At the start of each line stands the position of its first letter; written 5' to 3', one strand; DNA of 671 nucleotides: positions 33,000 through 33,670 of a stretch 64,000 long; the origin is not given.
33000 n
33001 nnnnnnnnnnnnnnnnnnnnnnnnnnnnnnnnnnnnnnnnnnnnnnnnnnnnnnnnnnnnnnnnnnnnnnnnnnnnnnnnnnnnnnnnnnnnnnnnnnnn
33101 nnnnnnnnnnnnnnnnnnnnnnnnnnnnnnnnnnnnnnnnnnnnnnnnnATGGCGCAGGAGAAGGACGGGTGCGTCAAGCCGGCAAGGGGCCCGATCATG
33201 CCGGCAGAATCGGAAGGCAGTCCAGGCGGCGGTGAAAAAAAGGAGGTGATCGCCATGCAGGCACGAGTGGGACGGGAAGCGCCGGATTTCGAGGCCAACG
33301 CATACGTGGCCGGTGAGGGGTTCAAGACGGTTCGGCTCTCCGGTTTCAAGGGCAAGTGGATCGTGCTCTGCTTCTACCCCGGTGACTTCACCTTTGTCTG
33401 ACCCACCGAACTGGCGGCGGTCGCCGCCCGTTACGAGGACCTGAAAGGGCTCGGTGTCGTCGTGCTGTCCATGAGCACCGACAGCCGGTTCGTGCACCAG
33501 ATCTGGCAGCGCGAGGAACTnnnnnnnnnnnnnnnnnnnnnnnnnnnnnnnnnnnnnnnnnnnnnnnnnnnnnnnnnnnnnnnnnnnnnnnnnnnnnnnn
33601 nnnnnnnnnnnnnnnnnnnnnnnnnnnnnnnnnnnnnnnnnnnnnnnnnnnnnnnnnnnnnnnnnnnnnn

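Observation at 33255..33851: Selenocysteine peroxiredoxin with a textbook bacterial SECIS (GGUC loop) 11 nt after the UGA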

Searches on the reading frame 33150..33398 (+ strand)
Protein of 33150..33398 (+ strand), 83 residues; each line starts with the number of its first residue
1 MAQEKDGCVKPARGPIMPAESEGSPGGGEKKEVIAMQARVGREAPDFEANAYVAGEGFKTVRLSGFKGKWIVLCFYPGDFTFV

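Call 36: find_encoding_contigs(protein=P0123, flank=10000, max_places=3)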
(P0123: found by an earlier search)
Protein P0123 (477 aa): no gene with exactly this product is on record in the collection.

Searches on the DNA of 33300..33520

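Call 9: search_rna_families(source=window, start=33300, end=33520, threshold=evalue, max_evalue=10, show_alignments=3)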
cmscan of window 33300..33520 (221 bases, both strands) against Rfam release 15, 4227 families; matches with E-value up to 10: 3.
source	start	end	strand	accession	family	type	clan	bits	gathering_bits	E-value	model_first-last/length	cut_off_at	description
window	33379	33427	+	RF01791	F6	Gene; sRNA;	-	18.3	46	0.58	1-57/57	no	F6 TB sRNA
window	33345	33384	-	RF03054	Xanthine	Cis-reg; riboswitch;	-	17.4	36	0.15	1-56/56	no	Xanthine riboswitch aptamer (NMT1 RNA)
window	33459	33482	+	RF03449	mir-6827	Gene; miRNA;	-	15.3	80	2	16-40/55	no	mir-6827 microRNA precursor family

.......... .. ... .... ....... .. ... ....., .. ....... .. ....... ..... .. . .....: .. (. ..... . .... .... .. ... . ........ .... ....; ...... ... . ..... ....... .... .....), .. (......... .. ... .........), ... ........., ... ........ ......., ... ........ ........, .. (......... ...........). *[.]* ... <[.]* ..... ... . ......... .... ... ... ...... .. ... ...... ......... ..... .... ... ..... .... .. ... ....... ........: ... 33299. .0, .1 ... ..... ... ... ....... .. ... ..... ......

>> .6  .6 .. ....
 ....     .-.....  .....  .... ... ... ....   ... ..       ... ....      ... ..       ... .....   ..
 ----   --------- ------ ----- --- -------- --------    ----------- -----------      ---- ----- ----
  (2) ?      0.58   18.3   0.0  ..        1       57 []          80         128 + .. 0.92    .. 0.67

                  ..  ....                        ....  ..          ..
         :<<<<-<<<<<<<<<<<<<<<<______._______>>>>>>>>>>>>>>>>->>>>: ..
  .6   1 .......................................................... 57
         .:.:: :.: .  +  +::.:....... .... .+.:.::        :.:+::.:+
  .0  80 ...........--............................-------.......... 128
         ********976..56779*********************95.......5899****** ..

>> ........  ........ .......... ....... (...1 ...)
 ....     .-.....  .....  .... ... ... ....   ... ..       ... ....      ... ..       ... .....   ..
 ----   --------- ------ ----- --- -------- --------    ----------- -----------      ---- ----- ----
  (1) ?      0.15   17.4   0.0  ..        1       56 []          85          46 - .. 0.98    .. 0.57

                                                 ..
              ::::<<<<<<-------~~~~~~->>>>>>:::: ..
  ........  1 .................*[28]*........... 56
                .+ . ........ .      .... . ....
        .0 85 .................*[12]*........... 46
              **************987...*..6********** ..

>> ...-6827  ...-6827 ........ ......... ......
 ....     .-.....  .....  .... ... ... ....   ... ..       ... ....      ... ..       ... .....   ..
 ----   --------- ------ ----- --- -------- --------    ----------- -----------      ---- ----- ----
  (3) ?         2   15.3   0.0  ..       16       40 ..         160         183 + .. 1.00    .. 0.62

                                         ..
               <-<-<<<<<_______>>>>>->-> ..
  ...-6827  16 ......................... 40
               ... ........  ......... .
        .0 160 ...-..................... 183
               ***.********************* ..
